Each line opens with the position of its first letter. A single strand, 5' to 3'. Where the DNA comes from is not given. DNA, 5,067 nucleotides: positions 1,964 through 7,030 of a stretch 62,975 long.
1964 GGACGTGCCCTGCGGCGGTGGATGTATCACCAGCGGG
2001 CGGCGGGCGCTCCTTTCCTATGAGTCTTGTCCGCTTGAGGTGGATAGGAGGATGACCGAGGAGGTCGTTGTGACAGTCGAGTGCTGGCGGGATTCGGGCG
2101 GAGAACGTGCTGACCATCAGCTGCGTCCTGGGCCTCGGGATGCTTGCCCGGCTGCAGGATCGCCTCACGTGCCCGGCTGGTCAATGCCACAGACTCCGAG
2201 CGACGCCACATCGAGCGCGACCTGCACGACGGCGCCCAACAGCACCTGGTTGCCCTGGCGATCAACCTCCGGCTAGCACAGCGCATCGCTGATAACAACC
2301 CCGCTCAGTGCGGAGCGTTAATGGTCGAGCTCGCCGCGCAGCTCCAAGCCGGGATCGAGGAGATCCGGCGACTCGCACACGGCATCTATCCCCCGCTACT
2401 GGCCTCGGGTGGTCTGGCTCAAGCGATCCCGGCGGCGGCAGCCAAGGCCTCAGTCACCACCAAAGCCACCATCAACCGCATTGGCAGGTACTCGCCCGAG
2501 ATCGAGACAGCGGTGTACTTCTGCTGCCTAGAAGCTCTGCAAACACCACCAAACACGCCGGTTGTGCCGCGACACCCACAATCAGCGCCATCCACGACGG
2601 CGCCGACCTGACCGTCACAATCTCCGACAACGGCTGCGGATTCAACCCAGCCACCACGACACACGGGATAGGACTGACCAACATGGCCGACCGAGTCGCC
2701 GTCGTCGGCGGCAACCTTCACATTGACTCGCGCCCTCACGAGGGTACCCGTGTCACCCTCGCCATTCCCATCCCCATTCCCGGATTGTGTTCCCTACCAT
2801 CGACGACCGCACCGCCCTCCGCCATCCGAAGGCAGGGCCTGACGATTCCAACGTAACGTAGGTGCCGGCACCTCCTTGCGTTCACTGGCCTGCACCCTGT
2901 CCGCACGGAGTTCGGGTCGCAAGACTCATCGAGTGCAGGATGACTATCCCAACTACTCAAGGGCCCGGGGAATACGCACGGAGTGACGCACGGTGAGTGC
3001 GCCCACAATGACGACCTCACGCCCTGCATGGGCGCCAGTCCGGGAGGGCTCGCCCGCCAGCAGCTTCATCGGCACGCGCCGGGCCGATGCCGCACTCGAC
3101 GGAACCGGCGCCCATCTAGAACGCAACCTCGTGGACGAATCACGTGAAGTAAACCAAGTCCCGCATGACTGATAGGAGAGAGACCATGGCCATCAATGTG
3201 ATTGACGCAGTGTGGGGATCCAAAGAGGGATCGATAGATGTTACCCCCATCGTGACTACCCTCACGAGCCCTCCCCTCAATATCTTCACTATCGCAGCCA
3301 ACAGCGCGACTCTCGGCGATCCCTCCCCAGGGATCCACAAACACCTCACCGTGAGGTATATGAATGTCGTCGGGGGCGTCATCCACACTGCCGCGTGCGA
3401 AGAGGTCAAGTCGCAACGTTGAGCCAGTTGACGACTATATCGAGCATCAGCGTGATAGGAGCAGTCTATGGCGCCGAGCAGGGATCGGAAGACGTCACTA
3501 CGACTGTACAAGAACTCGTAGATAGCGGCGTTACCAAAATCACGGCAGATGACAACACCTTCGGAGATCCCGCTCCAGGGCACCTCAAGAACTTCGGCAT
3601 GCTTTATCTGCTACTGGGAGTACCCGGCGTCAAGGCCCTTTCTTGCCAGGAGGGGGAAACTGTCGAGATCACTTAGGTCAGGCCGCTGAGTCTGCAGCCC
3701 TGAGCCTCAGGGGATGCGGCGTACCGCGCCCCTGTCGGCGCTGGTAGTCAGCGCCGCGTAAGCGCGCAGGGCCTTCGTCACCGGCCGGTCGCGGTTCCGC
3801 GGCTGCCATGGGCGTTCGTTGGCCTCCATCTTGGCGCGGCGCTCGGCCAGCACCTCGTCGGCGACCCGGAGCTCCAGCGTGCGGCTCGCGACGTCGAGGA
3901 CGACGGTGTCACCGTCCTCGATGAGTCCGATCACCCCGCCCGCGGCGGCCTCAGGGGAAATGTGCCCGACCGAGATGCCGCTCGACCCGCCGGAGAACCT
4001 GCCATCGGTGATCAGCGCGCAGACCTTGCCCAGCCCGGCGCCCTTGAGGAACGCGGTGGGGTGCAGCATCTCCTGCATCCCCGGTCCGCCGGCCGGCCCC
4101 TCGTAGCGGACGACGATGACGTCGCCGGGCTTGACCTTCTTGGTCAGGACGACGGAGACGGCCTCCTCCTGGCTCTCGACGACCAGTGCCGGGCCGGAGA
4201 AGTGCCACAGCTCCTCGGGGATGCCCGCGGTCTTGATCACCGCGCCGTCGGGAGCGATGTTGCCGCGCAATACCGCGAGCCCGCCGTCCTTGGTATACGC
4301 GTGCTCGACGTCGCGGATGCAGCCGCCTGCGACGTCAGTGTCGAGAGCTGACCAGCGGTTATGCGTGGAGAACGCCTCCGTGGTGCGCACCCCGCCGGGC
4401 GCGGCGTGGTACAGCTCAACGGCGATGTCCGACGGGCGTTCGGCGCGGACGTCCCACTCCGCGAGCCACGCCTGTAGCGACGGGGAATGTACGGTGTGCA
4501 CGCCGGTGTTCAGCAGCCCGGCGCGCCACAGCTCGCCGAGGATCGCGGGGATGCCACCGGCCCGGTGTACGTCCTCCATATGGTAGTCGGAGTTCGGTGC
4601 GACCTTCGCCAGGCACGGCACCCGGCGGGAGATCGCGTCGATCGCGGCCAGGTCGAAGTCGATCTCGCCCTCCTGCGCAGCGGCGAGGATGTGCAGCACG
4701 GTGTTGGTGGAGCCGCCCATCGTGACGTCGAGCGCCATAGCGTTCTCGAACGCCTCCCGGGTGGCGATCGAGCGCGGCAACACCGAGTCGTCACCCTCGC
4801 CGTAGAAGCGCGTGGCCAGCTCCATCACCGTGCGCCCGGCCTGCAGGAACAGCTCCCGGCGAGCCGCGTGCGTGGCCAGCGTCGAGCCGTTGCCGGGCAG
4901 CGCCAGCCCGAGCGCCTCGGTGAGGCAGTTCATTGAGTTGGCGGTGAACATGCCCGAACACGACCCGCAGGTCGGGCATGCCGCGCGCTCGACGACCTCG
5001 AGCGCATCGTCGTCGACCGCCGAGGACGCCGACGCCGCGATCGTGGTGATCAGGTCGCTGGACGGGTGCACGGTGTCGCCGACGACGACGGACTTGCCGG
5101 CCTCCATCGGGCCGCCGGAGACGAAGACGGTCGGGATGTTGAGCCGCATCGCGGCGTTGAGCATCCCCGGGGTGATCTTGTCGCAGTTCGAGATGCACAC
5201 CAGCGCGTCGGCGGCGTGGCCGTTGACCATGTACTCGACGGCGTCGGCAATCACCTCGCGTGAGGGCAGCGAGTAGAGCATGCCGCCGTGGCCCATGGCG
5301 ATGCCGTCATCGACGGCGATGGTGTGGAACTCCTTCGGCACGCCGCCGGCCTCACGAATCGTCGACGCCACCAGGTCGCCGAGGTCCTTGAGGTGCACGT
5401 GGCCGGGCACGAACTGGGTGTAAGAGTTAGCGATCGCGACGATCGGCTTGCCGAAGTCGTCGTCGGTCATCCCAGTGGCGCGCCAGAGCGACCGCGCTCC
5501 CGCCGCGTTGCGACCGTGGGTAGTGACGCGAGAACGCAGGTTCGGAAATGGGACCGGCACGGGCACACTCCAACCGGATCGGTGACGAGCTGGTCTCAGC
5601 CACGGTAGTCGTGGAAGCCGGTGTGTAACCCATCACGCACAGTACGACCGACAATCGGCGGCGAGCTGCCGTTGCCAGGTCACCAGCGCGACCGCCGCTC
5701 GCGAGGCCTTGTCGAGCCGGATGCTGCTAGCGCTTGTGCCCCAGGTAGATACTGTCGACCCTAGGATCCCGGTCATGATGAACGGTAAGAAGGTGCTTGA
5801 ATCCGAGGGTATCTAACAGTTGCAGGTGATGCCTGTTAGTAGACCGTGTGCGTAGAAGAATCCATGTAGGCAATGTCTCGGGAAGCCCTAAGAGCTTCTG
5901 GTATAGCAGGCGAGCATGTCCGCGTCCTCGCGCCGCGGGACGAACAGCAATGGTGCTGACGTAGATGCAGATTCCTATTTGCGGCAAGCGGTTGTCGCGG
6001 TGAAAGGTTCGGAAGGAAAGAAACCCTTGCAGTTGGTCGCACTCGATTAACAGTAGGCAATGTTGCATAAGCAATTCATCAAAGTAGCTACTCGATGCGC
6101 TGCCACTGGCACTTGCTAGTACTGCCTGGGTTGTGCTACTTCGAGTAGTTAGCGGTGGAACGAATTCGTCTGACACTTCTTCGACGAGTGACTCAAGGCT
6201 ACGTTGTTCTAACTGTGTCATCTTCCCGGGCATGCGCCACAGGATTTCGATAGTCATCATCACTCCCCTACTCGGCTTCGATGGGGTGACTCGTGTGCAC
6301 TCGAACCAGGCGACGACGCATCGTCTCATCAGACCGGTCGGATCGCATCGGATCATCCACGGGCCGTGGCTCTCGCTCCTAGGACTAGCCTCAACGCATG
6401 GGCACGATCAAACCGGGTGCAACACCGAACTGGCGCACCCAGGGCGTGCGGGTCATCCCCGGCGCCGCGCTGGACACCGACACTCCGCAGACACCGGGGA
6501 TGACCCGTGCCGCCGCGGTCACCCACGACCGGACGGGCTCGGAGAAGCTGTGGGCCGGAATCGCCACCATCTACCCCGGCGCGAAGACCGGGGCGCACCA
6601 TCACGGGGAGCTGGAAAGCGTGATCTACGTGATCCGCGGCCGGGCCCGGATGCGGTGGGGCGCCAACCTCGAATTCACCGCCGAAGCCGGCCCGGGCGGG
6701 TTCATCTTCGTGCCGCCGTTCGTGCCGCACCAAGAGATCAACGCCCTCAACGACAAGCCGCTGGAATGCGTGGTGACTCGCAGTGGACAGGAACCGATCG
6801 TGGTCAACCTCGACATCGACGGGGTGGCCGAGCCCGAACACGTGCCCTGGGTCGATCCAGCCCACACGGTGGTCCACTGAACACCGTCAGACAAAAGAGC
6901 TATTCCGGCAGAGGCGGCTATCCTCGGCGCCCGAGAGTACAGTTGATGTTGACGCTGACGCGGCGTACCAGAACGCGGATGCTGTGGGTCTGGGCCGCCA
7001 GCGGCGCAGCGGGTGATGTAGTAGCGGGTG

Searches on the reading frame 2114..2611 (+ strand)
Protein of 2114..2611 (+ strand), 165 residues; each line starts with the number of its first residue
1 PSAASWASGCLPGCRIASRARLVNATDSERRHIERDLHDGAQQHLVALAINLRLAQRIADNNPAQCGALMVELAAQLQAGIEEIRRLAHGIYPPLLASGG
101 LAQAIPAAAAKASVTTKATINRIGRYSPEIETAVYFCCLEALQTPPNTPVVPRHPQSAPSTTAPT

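Call 6: search_protein_families(library=pfam, proteins=[window:2114-2611:+], max_evalue=0.00001)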
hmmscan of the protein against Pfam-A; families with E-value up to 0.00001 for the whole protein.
window:2114-2611:+ (165 aa): 1 family
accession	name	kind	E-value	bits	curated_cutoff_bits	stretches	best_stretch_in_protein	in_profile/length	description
PF07730.19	HisKA_3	-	6.6e-14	52.6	24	1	29-94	1-66/68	Histidine kinase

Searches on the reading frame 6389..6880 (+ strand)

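Call 6: search_protein_families(library=pfam, proteins=[window:6389-6880:+], max_evalue=0.00001)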
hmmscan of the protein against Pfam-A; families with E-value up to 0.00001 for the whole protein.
window:6389-6880:+ (163 aa): 1 family
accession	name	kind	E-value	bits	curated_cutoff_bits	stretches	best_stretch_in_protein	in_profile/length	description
PF07883.17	Cupin_2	-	1.4e-08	34.8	27.2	1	58-129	2-68/70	Cupin domain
